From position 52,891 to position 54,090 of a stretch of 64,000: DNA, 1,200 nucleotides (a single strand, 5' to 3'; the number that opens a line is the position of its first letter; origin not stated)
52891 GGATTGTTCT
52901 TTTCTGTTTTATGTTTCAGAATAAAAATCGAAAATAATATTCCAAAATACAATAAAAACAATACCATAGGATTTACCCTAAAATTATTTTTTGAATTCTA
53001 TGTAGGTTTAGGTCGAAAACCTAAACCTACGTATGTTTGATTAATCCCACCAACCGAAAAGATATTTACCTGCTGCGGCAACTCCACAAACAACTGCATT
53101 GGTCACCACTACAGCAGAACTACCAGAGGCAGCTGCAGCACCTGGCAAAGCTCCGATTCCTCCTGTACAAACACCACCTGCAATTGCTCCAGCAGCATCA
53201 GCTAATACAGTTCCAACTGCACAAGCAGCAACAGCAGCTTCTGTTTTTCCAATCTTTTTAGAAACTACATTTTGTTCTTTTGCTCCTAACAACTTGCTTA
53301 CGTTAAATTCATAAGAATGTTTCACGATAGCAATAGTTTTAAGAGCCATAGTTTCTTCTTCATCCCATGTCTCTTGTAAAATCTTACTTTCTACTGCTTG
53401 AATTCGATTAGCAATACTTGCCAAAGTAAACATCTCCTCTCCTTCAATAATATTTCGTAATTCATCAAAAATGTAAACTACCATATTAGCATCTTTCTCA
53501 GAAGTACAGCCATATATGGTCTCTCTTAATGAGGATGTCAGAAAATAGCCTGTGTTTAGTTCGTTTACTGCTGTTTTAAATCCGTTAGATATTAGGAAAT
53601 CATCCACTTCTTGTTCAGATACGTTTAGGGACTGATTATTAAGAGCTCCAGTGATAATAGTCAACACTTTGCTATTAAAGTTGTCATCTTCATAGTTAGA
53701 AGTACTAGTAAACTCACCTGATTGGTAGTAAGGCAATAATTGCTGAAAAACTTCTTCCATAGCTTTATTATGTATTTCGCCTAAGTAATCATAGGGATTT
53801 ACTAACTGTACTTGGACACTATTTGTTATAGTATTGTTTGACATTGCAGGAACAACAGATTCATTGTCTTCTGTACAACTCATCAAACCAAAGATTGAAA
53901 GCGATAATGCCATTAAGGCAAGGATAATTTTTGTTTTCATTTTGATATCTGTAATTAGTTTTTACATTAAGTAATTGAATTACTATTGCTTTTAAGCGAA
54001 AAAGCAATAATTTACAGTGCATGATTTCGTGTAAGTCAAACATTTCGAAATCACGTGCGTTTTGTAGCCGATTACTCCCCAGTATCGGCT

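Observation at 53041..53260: Glycine-zipper, bacteriocin-like C-terminal tail on a lipoprotein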

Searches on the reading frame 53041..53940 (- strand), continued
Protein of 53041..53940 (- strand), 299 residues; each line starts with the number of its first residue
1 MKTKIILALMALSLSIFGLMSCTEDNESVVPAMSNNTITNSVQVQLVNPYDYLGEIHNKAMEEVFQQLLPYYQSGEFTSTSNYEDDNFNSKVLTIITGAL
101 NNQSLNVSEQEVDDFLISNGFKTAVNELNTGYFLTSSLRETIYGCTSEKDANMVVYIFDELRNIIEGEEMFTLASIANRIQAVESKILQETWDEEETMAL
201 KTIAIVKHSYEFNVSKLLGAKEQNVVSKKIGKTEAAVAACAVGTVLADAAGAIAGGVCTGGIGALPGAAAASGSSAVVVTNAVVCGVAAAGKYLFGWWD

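Call 48: search_solved_structures(query=A3, max_evalue=10, show_alignments=3)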
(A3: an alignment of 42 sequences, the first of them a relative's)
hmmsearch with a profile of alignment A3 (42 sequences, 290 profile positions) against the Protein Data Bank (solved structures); distinct sequences matched with E-value up to 10: 36.
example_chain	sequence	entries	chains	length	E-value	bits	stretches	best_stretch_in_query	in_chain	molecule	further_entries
28li_A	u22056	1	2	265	0.0095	18.6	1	1-158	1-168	Uncharacterized conserved protein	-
6fcg_A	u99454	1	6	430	0.11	15.1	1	1-37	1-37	Glycoside hydrolase, GH17 family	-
2yp6_A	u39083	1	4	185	0.16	14.5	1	1-37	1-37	THIOREDOXIN FAMILY PROTEIN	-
8ia1_A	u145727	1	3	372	0.18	14.4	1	100-183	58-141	Glycerol-3-phosphate acyltransferase, chloroplastic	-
3gpv_A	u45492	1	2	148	0.54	12.8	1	110-187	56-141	Transcriptional regulator, MerR family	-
9xf5_A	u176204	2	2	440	0.61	12.6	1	1-41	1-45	ABC transporter substrate-binding protein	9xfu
7qy5_A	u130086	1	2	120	0.69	12.5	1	68-158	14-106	NURS complex subunit pir2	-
8fbk_A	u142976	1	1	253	0.78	12.3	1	98-174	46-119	KWOCA_65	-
7umq_J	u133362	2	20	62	0.82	12.2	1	220-258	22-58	Major prion protein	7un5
5nzs_P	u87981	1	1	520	1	11.9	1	186-227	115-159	ADP-ribosylation factor GTPase-activating protein 2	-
4n91_A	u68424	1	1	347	1.1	11.8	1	1-32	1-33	TRAP dicarboxylate transporter, DctP subunit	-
4h98_A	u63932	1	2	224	1.3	11.6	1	50-141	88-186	Dihydrofolate Reductase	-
3ro9_A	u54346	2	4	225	1.3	11.6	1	50-141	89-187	Strain CBS138 chromosome J complete sequence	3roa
3cse_A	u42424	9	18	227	1.3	11.5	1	50-141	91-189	Dihydrofolate reductase | Strain CBS138 chromosome J complete sequence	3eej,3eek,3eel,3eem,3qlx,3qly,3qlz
1euv_A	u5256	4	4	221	1.4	11.4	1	72-159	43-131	ULP1 PROTEASE | Ubiquitin-like-specific protease 1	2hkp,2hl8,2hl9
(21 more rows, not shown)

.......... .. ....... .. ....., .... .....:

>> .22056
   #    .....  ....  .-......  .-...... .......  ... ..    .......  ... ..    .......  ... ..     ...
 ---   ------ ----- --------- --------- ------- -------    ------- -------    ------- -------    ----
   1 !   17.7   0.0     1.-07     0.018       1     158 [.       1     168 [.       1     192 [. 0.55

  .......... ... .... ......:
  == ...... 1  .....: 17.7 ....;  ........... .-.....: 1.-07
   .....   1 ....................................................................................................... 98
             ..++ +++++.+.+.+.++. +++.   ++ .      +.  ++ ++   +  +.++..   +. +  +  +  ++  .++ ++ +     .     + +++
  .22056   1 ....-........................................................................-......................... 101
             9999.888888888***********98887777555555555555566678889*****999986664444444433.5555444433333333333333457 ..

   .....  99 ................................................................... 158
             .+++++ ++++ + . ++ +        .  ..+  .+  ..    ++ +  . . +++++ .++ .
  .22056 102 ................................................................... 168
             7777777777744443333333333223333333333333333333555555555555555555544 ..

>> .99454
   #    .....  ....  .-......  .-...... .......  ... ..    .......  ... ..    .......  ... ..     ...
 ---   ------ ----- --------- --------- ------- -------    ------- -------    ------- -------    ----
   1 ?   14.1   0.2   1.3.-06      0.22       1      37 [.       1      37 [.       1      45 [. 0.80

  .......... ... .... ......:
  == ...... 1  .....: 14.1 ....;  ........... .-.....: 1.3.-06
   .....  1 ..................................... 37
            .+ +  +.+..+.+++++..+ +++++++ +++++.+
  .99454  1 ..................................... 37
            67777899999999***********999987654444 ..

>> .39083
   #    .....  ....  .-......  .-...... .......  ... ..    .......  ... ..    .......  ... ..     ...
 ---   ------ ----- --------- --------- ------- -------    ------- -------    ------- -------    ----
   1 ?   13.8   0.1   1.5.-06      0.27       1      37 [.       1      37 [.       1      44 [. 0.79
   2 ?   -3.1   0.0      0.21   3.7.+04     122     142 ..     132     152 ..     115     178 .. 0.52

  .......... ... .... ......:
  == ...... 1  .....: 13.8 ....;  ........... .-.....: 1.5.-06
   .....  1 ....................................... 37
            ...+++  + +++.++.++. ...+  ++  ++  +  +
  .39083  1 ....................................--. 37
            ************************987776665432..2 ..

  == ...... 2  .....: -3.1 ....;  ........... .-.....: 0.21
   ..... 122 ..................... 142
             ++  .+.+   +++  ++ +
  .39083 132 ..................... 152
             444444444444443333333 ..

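Call 60: find_encoding_contigs(protein=P0007, flank=4000, max_places=3)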
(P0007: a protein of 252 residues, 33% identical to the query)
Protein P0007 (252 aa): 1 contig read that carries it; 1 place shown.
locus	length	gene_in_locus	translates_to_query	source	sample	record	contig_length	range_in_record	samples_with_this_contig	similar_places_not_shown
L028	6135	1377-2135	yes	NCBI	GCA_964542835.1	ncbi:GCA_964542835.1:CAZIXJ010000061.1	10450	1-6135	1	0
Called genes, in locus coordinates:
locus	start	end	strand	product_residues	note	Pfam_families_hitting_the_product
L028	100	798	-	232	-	PF00072:Response_reg, PF08281:Sigma70_r4_2 (weak), PF00196:GerE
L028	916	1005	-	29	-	-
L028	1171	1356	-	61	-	-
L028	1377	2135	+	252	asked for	-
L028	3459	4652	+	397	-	PF00515:TPR_1 (faint), PF07719:TPR_2 (faint), PF13428:TPR_14 (faint), PF13432:TPR_16 (faint), PF13174:TPR_6 (faint)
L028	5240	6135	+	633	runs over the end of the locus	PF26549:Tricorn_N (weak), PF01738:DLH, PF02129:Peptidase_S15, PF20434:BD-FAE, PF12146:Hydrolase_4 (faint), PF12697:Abhydrolase_6 (faint), PF00326:Peptidase_S9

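Call 61: find_encoding_contigs(protein=P0013, flank=4000, max_places=3)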
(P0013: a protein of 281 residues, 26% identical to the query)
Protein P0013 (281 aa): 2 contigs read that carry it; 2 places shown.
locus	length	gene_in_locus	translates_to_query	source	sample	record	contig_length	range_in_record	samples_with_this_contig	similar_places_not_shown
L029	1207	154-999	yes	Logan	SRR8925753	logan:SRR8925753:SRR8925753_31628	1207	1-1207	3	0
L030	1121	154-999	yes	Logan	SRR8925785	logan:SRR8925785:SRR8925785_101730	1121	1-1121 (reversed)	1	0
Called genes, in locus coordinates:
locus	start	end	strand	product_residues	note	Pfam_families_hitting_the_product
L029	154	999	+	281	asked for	-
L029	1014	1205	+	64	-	?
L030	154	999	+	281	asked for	-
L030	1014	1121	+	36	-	?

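Call 62: find_encoding_contigs(protein=P0014, flank=4000, max_places=3)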
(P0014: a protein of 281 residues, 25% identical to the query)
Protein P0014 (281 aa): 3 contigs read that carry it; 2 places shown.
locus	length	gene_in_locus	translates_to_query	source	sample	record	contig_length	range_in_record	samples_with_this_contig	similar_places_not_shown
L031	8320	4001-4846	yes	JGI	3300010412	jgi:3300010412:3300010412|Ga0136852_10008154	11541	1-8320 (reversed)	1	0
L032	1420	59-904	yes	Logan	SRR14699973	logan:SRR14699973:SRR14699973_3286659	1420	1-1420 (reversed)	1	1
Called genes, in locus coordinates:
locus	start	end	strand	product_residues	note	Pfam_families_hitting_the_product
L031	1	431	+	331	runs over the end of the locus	PF00294:PfkB, PF08543:Phos_pyr_kin (weak)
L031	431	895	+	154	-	PF01467:CTP_transf_like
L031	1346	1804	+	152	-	-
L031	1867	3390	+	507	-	-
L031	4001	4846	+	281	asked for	-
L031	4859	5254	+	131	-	-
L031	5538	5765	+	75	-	-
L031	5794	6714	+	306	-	-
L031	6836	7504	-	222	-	PF00923:TAL_FSA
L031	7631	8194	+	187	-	-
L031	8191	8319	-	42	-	?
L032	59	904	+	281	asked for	-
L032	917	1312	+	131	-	-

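Call 66: predict_structure(alignment_id=A3)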
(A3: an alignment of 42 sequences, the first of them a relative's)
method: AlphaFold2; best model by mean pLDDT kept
length: 299 residues; sequences in the alignment: 42
mean_pLDDT: 74.0   pTM: 0.72
mean pLDDT of the five models: 74.0, 72.7, 72.2, 69.9, 69.7
residues with pLDDT >= 90: 73; 70-90: 118; 50-70: 75; < 50: 33
segments of 3 or more residues with pLDDT < 50: 272-299
pLDDT, mean of each block of 10 residues (from residue 1): 85 84 63 53 89 88 82 65 65 85 87 77 62 70 91 93 79 91 97 94 94 85 56 77 84 67 54 36 33 32
secondary structure, 60 per line:
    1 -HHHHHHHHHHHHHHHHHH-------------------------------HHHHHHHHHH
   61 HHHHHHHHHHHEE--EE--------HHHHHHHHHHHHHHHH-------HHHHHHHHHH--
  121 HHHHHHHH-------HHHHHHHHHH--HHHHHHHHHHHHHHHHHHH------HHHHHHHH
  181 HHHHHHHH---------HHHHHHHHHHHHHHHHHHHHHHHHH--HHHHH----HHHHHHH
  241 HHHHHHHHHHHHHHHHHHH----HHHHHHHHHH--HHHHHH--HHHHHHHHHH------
elements in order: H2-19 H51-71 H86-101 H109-118 H121-128 H136-145 H148-166 H173-188 H198-222 H225-229 H234-259 H264-273 H276-281 H284-293

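Call 69: fold_search(model_id=the predicted structure, library=pdb)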
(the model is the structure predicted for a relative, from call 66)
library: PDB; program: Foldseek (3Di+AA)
matches with E <= 10: 85; with E <= 0.001: 0
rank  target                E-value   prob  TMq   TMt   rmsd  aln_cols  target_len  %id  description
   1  5a7d_Q                1.6e+00  0.08  0.17  0.18  21.2       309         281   10  Tetrameric assembly of LGN with Inscuteable (released 2016-08-03)
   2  5mz6_1                2.0e+00  0.06  0.14  0.06  16.3       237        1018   13  Cryo-EM structure of a Separase-Securin complex from Caenorhabditis elegans at 3.8 A resolution (released 2017-03-08)
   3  5a7d_L                2.0e+00  0.07  0.17  0.18  21.2       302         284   11  Tetrameric assembly of LGN with Inscuteable (released 2016-08-03)
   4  4ea1                  2.8e+00  0.18  0.20  0.20  10.1       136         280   17  Co-crystal structure of dehydrosqualene synthase (Crtm) from S. aureus with SQ-109 (released 2012-04-25)
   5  6ids                  2.9e+00  0.06  0.16  0.13  17.2       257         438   12  Crystal structure of Vibrio cholerae MATE transporter VcmN D35N mutant (released 2019-01-16)
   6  8jda_A                2.9e+00  0.03  0.14  0.11  18.8       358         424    9  Cyro-EM structure of the Na+/H+ antipoter SOS1 from Arabidopsis thaliana,class2 (released 2023-11-08)
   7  3lgz                  3.2e+00  0.14  0.19  0.20  10.4       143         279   18  Crystal structure of dehydrosqualene synthase Y129A from S. aureus complexed with presqualene pyrophosphate (released 2010-12-22)
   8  7jh5_B                3.2e+00  0.04  0.15  0.16  23.6       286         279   11  Co-LOCKR: de novo designed protein switch (released 2020-09-02)
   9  6x3f_A                3.3e+00  0.06  0.18  0.14  20.0       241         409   10  hEAAT3-IFS-Apo (released 2021-03-17)
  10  6sga_FP               3.5e+00  0.04  0.15  0.14  23.4       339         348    9  Body domain of the mt-SSU assemblosome from Trypanosoma brucei (released 2019-09-18)
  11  6f2g_A                3.8e+00  0.06  0.19  0.14  15.3       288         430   12  Bacterial asc transporter crystal structure in open to in conformation (released 2019-04-24)
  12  8b70_A                3.8e+00  0.03  0.14  0.10  17.2       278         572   11  KimA from B. subtilis with nucleotide second-messenger c-di-AMP bound (released 2023-01-18)
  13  5zug_A                3.9e+00  0.06  0.16  0.23  16.3       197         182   15  Structure of the bacterial acetate channel SatP (released 2018-11-21)
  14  3tdx_A                3.9e+00  0.04  0.16  0.18  17.7       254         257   10  Crystal structure of HSC L82V (released 2012-03-07)
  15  1hbr_D                4.1e+00  0.07  0.16  0.27  12.4       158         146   14  R-STATE FORM OF CHICKEN HEMOGLOBIN D (released 1999-03-26)
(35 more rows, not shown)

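Call 70: find_encoding_contigs(protein=P0023, flank=5000, max_places=3)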
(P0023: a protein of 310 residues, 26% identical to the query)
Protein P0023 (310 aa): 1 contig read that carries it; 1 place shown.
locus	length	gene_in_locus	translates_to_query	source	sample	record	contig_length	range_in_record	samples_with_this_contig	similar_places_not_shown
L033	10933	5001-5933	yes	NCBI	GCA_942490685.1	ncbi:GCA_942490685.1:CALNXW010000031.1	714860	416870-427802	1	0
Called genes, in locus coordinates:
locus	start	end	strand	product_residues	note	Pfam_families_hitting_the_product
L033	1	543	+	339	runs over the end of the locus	-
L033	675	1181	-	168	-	PF00731:AIRC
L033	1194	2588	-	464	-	PF00989:PAS (faint), PF08448:PAS_4 (faint), PF13426:PAS_9 (weak)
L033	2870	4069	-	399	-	PF00155:Aminotran_1_2, PF01041:DegT_DnrJ_EryC1 (weak)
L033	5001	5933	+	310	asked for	-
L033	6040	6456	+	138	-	-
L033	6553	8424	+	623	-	PF00756:Esterase (weak), PF18962:Por_Secre_tail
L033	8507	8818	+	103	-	-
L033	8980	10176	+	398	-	PF14870:PSII_BNR (faint), PF18962:Por_Secre_tail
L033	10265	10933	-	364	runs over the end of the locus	PF04055:Radical_SAM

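Call 71: find_encoding_contigs(protein=P0018, flank=4000, max_places=3)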
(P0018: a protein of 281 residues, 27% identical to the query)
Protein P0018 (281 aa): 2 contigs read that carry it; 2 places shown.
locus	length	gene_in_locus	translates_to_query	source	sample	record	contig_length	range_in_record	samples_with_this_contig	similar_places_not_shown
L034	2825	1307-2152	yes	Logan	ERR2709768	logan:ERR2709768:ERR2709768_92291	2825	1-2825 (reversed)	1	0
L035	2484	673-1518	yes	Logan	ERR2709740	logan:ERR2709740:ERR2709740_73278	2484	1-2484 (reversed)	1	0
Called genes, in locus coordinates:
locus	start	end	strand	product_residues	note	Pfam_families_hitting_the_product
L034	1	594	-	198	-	?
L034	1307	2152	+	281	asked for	-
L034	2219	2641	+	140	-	-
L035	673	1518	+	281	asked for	-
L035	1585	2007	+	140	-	-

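Call 86: find_encoding_contigs(protein=P0001, flank=4000, max_places=2)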
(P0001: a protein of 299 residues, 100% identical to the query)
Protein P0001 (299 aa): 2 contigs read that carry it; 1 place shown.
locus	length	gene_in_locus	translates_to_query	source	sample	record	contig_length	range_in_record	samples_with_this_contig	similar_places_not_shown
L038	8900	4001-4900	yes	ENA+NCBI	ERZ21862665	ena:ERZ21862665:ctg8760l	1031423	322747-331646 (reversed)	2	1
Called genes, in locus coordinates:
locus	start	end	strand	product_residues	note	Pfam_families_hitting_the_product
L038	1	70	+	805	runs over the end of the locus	PF18962:Por_Secre_tail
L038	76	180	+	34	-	-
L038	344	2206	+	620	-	PF00756:Esterase, PF02230:Abhydrolase_2 (faint), PF12146:Hydrolase_4 (weak), PF18962:Por_Secre_tail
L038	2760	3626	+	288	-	-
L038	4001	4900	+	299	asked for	-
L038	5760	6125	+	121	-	-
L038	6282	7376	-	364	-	PF04055:Radical_SAM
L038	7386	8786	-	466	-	PF04055:Radical_SAM, PF06968:BATS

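Call 97: search_dna_similar(query=window:53041-53940:-, collection=plasmids, mode=protein, max_evalue=0.001, max_rows=10)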
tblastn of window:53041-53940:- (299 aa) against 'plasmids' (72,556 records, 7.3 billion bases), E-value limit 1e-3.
No match.

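Call 98: search_dna_similar(query=window:53041-53940:-, collection=phages, mode=protein, max_evalue=0.001, max_rows=10)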
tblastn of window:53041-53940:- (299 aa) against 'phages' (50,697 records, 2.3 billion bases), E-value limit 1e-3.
No match.

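Call 107: search_protein_families(library=padloc, proteins=[window:53041-53940:-], max_evalue=0.01)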
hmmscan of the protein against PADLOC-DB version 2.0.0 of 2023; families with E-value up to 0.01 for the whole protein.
window:53041-53940:- (299 aa): 0 families

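Call 108: search_protein_families(library=phrogs, proteins=[window:53041-53940:-], max_evalue=0.01)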
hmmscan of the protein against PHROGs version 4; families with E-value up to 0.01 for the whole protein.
window:53041-53940:- (299 aa): 0 families

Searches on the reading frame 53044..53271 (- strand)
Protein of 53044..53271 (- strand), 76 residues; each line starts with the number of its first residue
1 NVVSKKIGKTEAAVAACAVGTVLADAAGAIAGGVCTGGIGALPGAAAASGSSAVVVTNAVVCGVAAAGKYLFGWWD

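Call 3: search_protein_families(library=pfam, proteins=[window:53044-53235:-], max_evalue=10)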
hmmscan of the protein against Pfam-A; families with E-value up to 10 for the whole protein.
seq(64 aa): 1 family
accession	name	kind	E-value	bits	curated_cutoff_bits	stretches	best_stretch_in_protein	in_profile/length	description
PF17542.7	RP853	-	7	6.1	25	1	9-49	199-239/317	Uncharacterized RP853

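Call 4: search_protein_families(library=ncbifam, proteins=[window:53044-53235:-], max_evalue=10)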
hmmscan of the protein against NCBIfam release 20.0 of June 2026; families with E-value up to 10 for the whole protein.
seq(64 aa): 0 families

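Call 13: find_homologous_proteins(query=window:53044-53262:-, max_evalue=10)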
Query seq(73 aa): 148 candidates shared short words with the query, none scored E <= 10.

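Call 83: search_protein_families(library=pfam, proteins=[window:53044-53271:-], max_evalue=10)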
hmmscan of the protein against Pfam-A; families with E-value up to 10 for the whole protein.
seq(76 aa): 1 family
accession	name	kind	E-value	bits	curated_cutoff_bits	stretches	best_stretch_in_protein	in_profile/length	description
PF17542.7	RP853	-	1.7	8.1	25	1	18-61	196-239/317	Uncharacterized RP853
